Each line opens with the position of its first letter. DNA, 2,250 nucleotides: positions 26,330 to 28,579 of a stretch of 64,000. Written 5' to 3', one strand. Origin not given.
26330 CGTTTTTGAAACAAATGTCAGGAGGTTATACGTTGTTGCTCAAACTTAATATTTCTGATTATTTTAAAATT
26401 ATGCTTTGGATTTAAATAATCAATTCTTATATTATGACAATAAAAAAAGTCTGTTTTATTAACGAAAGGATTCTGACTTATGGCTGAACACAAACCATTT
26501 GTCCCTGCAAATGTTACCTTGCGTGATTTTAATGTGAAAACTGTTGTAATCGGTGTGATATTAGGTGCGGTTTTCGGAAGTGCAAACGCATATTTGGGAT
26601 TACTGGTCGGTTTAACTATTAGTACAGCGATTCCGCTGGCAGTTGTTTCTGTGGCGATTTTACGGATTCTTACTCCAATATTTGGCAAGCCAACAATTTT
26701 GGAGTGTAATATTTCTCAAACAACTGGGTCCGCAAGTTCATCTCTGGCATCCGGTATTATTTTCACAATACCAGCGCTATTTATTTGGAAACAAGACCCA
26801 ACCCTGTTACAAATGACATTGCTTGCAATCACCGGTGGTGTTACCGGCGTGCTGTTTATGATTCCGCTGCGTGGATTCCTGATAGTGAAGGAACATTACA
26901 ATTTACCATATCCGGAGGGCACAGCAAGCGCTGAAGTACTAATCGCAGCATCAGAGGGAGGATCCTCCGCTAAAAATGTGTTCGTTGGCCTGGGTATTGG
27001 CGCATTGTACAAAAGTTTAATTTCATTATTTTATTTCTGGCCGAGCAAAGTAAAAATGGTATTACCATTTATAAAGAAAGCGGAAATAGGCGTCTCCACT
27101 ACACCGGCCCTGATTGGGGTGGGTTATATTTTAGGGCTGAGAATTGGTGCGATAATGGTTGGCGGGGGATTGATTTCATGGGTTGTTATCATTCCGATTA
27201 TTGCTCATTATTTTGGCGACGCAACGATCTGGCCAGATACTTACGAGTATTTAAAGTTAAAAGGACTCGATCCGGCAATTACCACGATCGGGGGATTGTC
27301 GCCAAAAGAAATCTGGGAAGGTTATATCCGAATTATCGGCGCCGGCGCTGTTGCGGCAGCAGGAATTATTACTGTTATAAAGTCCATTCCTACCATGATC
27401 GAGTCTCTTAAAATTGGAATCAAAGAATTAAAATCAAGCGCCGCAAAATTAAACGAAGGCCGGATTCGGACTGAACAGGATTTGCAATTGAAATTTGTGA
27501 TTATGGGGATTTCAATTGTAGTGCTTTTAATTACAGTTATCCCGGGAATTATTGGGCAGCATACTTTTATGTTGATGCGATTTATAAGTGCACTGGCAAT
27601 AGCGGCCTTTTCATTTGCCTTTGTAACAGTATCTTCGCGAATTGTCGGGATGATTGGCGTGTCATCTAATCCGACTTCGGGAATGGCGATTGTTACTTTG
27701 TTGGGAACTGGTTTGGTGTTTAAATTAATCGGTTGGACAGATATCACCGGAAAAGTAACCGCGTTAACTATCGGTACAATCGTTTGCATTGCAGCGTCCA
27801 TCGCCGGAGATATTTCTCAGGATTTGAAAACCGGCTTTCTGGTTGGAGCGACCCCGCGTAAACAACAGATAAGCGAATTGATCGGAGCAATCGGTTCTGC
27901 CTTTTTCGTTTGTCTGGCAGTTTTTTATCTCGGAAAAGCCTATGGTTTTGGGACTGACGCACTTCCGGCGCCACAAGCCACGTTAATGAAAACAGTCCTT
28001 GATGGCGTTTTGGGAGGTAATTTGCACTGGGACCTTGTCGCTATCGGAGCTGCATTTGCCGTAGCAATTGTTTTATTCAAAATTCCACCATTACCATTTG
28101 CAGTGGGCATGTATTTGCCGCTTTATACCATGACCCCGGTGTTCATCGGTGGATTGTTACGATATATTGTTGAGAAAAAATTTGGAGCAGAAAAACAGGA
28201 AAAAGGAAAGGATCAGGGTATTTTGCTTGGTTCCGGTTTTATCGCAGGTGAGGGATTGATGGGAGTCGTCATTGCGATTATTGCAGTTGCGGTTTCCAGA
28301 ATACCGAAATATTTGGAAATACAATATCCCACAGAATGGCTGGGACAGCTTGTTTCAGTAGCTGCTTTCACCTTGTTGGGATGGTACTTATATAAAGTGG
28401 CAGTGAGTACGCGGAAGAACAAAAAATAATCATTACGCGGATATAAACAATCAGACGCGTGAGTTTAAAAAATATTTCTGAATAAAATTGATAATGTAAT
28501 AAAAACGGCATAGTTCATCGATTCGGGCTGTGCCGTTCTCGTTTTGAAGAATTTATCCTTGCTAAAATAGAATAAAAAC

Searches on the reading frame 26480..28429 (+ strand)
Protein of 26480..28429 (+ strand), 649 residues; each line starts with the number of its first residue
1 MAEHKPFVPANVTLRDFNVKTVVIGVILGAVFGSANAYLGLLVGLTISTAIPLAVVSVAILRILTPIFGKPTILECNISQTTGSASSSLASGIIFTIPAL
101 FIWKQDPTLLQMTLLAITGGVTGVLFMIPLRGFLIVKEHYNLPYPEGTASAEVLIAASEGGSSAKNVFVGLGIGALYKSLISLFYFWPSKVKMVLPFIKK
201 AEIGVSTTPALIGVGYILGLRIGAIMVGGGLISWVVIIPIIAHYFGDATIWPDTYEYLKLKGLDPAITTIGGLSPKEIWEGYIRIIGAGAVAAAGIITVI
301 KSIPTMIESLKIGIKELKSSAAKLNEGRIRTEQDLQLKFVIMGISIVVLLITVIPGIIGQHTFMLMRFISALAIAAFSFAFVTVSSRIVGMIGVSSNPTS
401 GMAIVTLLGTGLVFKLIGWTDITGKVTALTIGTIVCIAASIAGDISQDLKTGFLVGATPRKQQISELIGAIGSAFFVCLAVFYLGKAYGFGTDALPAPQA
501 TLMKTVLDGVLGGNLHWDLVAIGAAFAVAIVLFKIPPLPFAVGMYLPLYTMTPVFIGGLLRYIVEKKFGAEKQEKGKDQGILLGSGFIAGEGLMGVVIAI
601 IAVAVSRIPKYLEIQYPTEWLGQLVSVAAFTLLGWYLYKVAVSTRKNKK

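Call 13: search_protein_families(library=pfam, proteins=[window:26480-28429:+], max_evalue=0.00001)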
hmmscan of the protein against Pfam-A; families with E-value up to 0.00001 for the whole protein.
window:26480-28429:+ (649 aa): 1 family
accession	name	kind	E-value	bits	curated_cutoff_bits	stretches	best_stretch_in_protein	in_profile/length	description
PF03169.20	OPT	-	6.2e-97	326.2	25.8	1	18-601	3-622/623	OPT oligopeptide transporter protein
